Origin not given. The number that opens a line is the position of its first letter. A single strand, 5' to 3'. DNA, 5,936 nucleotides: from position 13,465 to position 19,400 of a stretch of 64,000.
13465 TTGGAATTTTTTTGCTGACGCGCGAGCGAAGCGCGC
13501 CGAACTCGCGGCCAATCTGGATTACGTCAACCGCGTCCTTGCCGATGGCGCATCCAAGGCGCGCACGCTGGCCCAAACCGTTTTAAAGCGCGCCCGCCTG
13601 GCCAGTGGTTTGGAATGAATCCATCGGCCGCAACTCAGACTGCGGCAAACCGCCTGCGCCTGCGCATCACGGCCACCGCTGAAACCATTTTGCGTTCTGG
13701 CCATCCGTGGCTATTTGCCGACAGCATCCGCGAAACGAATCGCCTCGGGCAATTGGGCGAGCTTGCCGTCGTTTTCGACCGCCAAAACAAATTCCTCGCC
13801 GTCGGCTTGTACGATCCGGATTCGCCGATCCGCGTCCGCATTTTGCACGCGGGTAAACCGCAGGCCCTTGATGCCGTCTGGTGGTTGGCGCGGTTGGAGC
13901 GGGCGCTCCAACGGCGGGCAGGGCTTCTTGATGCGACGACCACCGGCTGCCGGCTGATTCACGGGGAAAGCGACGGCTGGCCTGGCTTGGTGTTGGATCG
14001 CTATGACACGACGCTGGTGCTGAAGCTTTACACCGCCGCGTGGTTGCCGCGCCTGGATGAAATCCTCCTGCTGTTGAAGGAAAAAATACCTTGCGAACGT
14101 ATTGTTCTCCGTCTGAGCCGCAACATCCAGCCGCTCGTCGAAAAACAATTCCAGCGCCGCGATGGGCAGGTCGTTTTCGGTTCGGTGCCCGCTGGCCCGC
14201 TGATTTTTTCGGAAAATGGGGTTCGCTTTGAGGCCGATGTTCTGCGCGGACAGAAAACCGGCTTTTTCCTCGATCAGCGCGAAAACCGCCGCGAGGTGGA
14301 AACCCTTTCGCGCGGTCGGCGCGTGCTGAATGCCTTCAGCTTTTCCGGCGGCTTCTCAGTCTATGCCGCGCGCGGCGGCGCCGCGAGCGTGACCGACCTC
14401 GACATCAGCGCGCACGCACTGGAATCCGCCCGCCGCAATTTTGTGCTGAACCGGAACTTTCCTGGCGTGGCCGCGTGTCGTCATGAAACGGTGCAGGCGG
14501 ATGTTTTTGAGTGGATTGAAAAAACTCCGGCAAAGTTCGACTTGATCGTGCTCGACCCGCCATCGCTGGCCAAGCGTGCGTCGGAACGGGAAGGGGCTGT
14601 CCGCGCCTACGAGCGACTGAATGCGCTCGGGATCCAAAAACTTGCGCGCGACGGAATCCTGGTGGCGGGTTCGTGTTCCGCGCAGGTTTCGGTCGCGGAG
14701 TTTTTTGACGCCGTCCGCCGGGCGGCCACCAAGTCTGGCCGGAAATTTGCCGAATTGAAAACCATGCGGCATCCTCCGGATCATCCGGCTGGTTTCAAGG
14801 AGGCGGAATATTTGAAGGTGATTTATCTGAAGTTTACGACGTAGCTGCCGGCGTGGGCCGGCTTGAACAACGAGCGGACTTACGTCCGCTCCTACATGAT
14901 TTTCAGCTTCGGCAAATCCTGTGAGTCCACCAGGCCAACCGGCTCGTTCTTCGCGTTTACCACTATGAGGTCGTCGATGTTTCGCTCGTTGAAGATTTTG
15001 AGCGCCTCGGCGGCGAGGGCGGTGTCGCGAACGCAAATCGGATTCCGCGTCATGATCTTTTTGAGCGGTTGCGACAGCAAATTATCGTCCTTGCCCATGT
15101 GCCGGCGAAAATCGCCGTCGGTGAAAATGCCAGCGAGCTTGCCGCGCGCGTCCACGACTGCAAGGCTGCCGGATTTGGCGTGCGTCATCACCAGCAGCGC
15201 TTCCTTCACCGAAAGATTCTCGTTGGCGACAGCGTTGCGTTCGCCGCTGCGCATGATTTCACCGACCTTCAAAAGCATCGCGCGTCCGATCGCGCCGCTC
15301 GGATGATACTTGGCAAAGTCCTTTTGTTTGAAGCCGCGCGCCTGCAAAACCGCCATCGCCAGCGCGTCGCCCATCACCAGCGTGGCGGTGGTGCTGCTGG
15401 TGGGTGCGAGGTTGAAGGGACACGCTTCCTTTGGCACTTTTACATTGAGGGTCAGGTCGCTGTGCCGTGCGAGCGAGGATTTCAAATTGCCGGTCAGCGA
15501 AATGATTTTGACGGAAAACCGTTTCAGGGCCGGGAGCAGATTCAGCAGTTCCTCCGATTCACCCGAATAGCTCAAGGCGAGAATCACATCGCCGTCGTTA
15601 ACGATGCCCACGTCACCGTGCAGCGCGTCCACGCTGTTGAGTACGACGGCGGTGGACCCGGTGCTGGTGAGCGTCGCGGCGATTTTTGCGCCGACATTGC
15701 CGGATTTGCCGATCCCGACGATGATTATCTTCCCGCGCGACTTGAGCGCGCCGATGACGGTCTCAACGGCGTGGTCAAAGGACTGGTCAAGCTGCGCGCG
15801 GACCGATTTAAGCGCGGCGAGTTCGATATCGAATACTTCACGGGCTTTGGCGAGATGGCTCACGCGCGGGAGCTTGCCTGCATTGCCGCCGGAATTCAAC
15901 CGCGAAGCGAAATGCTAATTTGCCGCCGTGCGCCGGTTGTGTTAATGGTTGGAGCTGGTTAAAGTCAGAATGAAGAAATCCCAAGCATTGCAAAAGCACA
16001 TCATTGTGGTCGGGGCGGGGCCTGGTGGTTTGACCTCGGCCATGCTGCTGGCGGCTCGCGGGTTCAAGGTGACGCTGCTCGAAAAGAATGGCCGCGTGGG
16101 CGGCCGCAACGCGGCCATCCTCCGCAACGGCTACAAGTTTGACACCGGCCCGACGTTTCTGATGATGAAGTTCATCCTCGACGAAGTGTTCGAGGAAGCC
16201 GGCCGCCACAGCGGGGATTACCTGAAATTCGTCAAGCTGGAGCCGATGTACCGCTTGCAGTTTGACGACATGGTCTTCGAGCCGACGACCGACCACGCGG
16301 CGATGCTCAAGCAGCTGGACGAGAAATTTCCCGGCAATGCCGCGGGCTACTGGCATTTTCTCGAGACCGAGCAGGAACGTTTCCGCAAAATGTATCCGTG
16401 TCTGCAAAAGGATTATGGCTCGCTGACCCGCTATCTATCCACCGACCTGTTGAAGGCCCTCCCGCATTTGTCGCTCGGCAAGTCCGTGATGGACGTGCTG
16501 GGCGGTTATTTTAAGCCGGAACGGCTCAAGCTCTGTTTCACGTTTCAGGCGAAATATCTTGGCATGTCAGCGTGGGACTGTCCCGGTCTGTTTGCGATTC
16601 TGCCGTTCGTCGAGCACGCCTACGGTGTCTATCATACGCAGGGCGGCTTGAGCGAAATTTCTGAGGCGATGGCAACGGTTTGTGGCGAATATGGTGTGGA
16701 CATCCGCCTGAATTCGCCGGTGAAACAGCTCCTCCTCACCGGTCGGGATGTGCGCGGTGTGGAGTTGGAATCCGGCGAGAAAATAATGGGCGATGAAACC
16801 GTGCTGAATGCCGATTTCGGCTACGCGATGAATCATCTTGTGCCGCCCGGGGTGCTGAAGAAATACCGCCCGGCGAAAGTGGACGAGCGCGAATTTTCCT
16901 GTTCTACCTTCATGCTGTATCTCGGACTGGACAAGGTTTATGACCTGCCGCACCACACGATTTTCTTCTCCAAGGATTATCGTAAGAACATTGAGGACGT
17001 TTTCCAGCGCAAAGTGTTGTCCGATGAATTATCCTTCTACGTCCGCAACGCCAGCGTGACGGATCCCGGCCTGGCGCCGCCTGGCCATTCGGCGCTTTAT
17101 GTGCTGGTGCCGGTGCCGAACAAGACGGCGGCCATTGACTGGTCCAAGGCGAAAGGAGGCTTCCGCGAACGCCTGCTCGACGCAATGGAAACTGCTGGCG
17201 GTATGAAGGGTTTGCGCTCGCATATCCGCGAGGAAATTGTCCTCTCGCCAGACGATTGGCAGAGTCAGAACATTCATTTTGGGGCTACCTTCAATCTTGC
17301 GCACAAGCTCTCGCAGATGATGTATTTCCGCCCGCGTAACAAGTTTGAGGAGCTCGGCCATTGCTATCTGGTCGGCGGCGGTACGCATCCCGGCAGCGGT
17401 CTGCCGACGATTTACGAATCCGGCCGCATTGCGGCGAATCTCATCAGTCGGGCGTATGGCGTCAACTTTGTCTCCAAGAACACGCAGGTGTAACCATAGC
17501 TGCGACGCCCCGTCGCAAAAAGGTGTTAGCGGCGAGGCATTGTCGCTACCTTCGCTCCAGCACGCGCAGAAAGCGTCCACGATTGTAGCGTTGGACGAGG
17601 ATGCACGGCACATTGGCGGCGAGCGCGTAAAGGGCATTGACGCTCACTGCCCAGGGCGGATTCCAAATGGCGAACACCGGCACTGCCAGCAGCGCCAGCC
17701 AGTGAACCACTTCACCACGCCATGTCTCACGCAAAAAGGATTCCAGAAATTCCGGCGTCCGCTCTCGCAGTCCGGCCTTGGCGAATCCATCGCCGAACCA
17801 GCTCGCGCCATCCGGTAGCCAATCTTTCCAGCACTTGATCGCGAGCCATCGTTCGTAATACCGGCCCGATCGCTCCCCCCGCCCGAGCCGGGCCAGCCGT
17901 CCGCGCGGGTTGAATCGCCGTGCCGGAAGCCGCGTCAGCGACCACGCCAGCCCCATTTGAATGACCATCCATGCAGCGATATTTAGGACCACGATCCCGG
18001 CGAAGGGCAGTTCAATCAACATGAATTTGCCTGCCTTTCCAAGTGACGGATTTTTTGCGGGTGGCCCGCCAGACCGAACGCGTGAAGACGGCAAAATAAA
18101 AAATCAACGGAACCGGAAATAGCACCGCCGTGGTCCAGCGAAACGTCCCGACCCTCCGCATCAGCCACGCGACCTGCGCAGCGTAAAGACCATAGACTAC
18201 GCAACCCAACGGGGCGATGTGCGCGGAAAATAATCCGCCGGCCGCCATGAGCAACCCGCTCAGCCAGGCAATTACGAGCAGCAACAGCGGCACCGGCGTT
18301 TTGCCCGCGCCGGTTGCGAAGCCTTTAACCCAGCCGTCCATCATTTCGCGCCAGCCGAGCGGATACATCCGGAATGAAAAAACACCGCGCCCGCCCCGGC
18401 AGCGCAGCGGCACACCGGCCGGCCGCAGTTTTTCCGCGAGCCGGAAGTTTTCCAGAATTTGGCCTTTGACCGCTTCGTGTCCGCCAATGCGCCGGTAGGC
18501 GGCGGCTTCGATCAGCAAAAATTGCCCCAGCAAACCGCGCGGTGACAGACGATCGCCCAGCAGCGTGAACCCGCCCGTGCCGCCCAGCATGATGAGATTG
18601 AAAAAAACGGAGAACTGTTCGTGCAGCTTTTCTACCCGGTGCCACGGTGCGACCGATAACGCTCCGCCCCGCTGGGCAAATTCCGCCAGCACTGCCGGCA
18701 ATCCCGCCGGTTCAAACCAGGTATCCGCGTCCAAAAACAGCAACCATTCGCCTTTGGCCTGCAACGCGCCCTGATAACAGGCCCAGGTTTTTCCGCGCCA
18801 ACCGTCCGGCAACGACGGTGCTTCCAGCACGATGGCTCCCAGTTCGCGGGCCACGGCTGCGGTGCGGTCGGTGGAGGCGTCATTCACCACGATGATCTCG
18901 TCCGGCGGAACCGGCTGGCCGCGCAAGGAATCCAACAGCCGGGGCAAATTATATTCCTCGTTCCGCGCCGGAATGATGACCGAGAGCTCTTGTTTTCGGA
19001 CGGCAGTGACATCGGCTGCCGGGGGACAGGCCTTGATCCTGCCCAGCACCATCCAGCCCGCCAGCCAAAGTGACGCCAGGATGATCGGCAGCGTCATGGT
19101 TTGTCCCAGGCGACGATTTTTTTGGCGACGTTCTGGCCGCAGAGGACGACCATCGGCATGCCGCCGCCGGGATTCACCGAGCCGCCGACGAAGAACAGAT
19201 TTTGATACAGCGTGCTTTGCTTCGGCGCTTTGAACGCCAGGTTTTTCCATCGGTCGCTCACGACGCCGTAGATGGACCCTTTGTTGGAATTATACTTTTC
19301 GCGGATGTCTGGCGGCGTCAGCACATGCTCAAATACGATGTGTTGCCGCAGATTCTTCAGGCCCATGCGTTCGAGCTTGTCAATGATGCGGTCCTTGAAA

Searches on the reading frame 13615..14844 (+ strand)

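Call 19: search_protein_families(library=pfam, proteins=[window:13615-14844:+], max_evalue=0.001)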
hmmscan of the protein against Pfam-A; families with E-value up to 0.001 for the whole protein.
window:13615-14844:+ (409 aa): 5 families
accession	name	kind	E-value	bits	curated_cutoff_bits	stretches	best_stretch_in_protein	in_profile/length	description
PF10672.15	Methyltrans_SAM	-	1.5e-22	80.7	27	1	185-372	76-257/286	S-adenosylmethionine-dependent methyltransferase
PF17785.7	PUA_3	-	7.9e-16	58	22.6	1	17-77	2-62/64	PUA-like domain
PF03602.21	Cons_hypoth95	-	9.9e-05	22.5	24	1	233-319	41-125/182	Conserved hypothetical protein 95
PF05175.20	MTS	-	0.00013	22.1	23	1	251-349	50-136/170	Methyltransferase small domain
PF13847.12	Methyltransf_31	-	0.00062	19.9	27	1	233-359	3-114/145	Methyltransferase domain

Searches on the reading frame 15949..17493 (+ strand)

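Call 19: search_protein_families(library=pfam, proteins=[window:15949-17493:+], max_evalue=0.001)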
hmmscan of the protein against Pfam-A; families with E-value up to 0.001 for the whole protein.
window:15949-17493:+ (514 aa): 10 families
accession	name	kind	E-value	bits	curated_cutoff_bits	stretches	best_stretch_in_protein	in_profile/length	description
PF01593.30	Amino_oxidase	-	1.9e-28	100.4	19.8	1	26-499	2-442/443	Flavin containing amine oxidoreductase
PF01266.30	DAO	-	5.4e-14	52.9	27.9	1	18-191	2-142/353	FAD dependent oxidoreductase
PF13450.12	NAD_binding_8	-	1.2e-12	48.3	21.9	1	20-71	1-52/68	NAD(P)-binding Rossmann-like domain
PF00890.30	FAD_binding_2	-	4.7e-08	33.1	20.4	1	18-53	2-37/414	FAD binding domain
PF12831.13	FAD_oxidored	-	2.3e-07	30.9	27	1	18-87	2-71/416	FAD dependent oxidoreductase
PF03486.20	HI0933_like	-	2.4e-07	30.9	50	1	17-51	2-36/244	HI0933-like protein Rossmann domain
PF07992.20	Pyr_redox_2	-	7e-07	29.4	26.1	1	17-49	2-34/291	Pyridine nucleotide-disulphide oxidoreductase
PF01946.23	Thi4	-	5.7e-06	26.2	26.2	1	14-52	16-55/235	Thi4 family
PF01494.25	FAD_binding_3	-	2.5e-05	24.1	22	1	18-47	4-33/349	FAD binding domain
PF00070.33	Pyr_redox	-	5.4e-05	24.1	22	0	17-51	1-35/82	Pyridine nucleotide-disulphide oxidoreductase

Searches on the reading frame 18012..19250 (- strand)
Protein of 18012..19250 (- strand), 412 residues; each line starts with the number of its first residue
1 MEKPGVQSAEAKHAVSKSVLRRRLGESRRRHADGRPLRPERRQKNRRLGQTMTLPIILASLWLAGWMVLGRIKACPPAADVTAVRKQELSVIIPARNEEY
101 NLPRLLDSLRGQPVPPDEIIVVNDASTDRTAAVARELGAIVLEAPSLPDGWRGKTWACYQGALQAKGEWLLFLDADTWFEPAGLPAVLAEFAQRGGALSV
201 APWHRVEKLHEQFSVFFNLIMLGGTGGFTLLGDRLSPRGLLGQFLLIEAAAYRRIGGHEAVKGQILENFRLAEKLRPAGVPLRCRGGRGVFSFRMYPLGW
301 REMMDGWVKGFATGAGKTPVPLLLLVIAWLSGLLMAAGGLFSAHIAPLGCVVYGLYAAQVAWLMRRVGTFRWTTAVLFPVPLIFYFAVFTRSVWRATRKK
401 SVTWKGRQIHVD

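Call 19: search_protein_families(library=pfam, proteins=[window:18012-19250:-], max_evalue=0.001)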
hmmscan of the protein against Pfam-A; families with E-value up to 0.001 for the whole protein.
window:18012-19250:- (412 aa): 5 families
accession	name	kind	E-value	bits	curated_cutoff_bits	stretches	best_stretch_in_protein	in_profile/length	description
PF00535.33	Glycos_transf_2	-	1.5e-25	90.5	23.3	1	90-200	1-112/168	Glycosyl transferase family 2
PF13641.12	Glyco_tranf_2_3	-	1.8e-09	38.4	27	1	89-193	3-112/230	Glycosyltransferase like family 2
PF13506.12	Glyco_transf_21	-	4.8e-09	36.4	21.7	1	150-283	14-145/174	Glycosyl transferase family 21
PF13704.12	Glyco_tranf_2_4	-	0.0004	21.3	27.5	1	96-176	1-81/98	Glycosyl transferase family 2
PF10111.15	Glyco_tranf_2_2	-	0.0004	20.4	27.3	1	90-189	1-104/276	Glycosyltransferase like family 2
